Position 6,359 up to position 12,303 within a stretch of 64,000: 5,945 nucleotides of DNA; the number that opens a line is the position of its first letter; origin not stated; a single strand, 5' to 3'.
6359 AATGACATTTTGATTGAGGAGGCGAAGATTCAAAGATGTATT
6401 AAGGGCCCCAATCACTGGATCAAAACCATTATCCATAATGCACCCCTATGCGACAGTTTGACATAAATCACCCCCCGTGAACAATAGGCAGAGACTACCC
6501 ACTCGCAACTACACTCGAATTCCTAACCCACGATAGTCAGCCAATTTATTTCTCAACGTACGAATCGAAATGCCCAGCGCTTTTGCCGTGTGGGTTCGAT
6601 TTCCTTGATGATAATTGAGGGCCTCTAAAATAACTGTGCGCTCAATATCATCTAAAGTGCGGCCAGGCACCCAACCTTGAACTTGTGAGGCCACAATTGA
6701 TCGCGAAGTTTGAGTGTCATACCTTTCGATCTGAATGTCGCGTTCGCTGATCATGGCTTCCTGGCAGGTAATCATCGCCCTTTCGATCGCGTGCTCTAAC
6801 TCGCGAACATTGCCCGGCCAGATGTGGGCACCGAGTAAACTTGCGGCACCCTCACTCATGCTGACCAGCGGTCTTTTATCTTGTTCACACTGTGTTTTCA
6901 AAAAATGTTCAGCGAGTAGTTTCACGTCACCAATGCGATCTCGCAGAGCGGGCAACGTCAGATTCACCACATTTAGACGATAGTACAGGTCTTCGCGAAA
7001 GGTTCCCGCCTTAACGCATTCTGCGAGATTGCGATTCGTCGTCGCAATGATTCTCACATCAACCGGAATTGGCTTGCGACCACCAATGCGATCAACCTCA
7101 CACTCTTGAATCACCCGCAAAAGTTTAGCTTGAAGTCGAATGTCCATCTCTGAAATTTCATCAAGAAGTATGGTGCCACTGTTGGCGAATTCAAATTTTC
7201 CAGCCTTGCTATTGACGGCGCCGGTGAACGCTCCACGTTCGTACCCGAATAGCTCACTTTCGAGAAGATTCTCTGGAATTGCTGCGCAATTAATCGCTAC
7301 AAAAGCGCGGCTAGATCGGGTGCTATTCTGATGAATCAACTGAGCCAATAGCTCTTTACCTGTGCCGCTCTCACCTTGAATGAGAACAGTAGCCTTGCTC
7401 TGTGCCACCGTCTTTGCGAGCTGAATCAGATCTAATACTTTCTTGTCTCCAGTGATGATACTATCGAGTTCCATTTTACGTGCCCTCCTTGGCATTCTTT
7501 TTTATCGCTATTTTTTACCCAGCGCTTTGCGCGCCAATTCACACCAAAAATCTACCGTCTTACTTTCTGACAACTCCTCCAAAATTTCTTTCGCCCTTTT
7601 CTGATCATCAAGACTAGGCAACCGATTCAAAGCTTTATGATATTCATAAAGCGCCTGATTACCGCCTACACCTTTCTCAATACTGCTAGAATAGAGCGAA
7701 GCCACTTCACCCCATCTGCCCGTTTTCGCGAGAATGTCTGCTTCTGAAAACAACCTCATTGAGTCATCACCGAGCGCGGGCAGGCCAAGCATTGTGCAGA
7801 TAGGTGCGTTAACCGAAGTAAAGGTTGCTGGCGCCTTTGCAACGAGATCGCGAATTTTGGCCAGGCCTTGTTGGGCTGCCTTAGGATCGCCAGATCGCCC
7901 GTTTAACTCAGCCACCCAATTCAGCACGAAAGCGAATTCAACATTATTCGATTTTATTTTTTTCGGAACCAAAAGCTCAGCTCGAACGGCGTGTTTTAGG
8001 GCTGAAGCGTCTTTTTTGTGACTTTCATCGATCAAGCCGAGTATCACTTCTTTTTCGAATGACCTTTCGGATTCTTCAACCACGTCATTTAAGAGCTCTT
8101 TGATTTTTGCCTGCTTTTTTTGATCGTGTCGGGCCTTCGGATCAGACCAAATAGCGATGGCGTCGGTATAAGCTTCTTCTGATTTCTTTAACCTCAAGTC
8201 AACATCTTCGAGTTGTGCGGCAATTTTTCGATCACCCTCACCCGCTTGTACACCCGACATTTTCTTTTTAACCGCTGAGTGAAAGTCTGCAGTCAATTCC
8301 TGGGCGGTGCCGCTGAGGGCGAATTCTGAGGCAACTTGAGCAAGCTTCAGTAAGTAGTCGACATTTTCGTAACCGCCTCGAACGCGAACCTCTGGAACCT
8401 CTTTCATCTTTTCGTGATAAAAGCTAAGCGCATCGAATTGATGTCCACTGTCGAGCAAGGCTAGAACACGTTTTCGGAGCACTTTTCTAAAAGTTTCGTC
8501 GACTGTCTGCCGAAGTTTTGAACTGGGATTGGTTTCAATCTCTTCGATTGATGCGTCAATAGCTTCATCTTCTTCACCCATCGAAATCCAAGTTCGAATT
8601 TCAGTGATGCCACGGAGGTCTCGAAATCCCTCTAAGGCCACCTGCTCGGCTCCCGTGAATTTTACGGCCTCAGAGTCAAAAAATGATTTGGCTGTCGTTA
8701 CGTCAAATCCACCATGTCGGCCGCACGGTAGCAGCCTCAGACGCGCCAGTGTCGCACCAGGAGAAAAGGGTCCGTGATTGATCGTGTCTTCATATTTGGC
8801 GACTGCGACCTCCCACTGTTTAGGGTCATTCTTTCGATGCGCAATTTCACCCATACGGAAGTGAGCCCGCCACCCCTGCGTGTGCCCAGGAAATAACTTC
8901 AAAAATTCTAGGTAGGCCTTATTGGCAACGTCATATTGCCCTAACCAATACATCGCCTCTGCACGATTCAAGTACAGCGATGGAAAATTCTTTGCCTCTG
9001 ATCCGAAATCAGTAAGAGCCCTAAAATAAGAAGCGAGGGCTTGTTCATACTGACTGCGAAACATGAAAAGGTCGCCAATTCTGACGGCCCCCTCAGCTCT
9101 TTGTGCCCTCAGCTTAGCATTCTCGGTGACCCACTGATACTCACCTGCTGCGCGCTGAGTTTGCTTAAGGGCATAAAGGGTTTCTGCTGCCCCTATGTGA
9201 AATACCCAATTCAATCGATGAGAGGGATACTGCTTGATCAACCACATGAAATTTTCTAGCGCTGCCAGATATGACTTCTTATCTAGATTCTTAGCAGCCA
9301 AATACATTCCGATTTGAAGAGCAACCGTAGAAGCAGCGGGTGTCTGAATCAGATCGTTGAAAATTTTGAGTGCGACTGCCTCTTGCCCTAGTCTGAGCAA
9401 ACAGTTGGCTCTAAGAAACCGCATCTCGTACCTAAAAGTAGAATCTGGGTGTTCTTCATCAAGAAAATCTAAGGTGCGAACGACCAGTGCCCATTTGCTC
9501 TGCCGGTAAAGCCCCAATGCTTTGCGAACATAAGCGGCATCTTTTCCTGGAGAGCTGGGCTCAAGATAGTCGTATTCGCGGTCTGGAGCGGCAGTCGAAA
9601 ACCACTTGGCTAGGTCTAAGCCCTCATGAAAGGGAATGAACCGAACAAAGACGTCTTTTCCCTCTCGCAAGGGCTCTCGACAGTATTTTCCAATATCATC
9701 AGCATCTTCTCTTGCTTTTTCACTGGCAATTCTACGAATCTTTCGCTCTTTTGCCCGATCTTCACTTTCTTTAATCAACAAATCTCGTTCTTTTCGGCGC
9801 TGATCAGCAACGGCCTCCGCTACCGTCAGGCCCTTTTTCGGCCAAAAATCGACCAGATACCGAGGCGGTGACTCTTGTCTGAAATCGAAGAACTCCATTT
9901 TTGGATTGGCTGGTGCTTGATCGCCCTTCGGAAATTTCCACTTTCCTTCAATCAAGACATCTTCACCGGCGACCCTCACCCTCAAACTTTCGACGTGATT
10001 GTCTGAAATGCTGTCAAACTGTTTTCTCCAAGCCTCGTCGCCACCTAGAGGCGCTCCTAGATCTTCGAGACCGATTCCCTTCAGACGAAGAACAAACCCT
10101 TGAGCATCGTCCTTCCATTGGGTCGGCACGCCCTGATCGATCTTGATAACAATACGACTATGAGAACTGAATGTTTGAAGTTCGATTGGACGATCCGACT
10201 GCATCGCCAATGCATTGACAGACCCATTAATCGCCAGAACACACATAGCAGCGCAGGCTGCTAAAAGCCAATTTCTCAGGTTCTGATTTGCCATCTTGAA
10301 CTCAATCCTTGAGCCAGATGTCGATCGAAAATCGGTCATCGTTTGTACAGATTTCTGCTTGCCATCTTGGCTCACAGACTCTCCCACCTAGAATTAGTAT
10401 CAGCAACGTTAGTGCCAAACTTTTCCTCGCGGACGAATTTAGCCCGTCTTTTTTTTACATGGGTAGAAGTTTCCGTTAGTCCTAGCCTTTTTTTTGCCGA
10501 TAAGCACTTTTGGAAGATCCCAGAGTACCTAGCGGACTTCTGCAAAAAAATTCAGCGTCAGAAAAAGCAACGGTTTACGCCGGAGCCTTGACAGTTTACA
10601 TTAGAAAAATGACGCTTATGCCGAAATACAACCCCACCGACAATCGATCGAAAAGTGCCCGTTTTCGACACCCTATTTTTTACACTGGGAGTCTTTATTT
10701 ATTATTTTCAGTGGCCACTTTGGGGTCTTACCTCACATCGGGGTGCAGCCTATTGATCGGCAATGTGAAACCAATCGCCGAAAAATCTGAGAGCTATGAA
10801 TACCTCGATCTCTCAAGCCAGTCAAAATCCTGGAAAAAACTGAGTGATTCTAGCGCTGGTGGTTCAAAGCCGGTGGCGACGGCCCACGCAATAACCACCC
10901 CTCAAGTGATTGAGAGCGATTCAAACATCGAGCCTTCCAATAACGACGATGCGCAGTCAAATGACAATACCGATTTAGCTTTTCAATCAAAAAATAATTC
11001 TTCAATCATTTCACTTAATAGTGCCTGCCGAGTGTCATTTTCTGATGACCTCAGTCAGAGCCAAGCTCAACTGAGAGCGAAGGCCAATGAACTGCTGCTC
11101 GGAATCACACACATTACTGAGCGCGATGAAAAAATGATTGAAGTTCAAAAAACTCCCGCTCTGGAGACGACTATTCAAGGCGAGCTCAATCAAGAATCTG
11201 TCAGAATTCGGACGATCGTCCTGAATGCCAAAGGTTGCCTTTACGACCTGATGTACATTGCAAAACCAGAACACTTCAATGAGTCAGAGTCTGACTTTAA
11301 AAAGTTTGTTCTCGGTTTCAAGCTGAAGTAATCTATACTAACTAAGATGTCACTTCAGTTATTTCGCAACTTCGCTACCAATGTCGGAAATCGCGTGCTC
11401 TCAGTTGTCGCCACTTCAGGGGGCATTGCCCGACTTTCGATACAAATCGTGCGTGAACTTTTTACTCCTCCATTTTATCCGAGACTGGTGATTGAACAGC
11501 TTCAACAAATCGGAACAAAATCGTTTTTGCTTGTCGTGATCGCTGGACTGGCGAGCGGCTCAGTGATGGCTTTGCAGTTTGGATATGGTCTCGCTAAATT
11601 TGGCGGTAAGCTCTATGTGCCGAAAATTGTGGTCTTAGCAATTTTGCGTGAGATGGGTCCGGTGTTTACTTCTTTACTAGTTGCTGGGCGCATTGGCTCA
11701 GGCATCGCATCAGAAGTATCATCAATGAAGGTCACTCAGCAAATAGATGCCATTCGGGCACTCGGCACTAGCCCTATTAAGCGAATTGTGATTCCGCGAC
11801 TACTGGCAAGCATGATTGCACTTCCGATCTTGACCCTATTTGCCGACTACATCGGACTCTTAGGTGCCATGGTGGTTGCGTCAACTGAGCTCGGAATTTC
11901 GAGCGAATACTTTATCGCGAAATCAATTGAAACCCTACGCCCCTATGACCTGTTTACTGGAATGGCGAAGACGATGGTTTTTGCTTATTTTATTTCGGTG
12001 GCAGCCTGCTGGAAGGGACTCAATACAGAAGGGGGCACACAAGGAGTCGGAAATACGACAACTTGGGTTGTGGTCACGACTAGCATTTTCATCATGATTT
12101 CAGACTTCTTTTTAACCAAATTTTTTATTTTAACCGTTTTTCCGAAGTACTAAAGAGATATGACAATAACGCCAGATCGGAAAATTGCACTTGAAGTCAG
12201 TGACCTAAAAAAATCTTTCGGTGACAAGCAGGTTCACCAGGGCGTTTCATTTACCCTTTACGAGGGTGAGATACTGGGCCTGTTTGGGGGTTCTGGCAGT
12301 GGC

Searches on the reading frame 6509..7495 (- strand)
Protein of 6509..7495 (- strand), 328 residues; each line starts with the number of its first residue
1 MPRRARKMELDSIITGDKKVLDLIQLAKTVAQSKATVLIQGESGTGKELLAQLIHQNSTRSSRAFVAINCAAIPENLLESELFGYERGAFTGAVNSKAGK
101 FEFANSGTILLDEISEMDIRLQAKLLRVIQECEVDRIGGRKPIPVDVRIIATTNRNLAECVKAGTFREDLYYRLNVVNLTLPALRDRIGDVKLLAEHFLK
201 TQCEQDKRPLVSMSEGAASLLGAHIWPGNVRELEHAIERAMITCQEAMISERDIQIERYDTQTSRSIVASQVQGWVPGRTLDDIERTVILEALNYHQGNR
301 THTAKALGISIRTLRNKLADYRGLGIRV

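Call 48: search_protein_families(library=pfam, proteins=[window:6509-7495:-], max_evalue=0.001)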
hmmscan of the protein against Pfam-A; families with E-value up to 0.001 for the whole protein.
window:6509-7495:- (328 aa): 10 families
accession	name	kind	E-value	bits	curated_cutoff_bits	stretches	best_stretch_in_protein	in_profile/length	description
PF00158.32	Sigma54_activat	-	1.2e-71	240.2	20.2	1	14-179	2-167/168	Sigma-54 interaction domain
PF14532.12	Sigma54_activ_2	-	2e-21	77.1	25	1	26-184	13-138/138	Sigma-54 interaction domain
PF25601.1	AAA_lid_14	-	3.7e-20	72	27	1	185-261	1-77/87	AAA+ ATPase lid domain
PF02954.25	HTH_8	-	3.1e-14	52.8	22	1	280-321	1-42/42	Bacterial regulatory protein, Fis family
PF07728.20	AAA_5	-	7e-08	33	22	1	37-156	2-124/139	AAA domain (dynein-related subfamily)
PF07724.20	AAA_2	-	3.4e-06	27.6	27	1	34-162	3-132/166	AAA domain (Cdc48 subfamily)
PF18024.7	HTH_50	-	1.1e-05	25.4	27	1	281-321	8-47/50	Helix-turn-helix domain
PF07726.17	AAA_3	-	9.3e-05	22.8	27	1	37-155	2-112/131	ATPase family associated with various cellular activities (AAA)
PF00004.35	AAA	-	0.00012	23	21.2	1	37-155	1-110/131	ATPase family associated with various cellular activities (AAA)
PF01078.27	Mg_chelatase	-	0.00038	20.3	20.3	0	92-155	93-158/207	Magnesium chelatase, subunit ChlI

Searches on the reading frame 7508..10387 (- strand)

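Call 48: search_protein_families(library=pfam, proteins=[window:7508-10387:-], max_evalue=0.001)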
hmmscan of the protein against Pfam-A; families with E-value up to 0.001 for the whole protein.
window:7508-10387:- (959 aa): 5 families
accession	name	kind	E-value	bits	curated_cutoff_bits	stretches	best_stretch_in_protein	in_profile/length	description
PF13174.12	TPR_6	-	4.8e-06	27.3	26.3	0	472-501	3-32/33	Tetratricopeptide repeat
PF13428.12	TPR_14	-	8.3e-06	26.4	23.5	0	469-509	1-41/44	Tetratricopeptide repeat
PF13432.12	TPR_16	-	3.7e-05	24.5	32.7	0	482-522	10-47/65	Tetratricopeptide repeat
PF09976.15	TPR_21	-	6e-05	23.3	25.5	1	335-467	54-182/193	Tetratricopeptide repeat-like domain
PF07719.23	TPR_2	-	8.6e-05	22.8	27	0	471-502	3-34/34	Tetratricopeptide repeat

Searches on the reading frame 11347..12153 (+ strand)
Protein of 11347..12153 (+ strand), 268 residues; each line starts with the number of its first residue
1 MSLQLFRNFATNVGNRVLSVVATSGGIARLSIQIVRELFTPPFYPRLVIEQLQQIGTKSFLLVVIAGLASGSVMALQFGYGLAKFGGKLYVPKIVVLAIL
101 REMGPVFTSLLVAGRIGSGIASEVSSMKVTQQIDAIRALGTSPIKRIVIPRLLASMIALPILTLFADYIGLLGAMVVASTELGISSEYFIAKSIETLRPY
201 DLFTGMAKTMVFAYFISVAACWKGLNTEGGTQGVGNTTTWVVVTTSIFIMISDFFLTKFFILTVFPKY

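Call 48: search_protein_families(library=pfam, proteins=[window:11347-12153:+], max_evalue=0.001)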
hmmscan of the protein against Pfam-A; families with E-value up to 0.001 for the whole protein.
window:11347-12153:+ (268 aa): 1 family
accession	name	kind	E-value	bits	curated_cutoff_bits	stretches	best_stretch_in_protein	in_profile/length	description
PF02405.21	MlaE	-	4.1e-66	223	22.5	1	49-258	2-211/212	Permease MlaE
